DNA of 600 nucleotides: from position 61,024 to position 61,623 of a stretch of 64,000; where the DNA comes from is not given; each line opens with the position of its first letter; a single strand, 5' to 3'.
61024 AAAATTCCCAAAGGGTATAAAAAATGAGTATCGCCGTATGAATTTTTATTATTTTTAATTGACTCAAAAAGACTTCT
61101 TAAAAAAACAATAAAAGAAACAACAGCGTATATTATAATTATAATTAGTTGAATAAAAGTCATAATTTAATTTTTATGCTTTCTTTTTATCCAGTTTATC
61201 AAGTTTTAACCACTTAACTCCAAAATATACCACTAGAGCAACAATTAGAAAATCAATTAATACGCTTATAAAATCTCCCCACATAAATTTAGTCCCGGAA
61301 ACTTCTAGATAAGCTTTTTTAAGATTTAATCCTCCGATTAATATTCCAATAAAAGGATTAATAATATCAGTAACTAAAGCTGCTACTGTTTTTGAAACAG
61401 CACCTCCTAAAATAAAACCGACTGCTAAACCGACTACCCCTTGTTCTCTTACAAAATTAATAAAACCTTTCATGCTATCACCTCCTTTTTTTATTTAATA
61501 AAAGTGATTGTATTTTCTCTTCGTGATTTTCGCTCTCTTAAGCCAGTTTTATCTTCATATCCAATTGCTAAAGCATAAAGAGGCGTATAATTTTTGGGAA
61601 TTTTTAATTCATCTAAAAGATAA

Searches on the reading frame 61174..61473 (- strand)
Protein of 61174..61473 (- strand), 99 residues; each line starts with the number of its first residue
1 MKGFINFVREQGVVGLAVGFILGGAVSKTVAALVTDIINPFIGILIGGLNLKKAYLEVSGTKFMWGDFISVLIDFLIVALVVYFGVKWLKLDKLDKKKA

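Call 55: search_protein_families(library=pfam, proteins=[window:61174-61473:-], max_evalue=0.001)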
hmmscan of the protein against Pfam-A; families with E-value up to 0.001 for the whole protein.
window:61174-61473:- (99 aa): 1 family
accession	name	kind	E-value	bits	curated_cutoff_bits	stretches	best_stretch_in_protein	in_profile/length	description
PF01741.23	MscL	-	2.7e-21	76.6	27.4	1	1-95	2-97/123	Large-conductance mechanosensitive channel, MscL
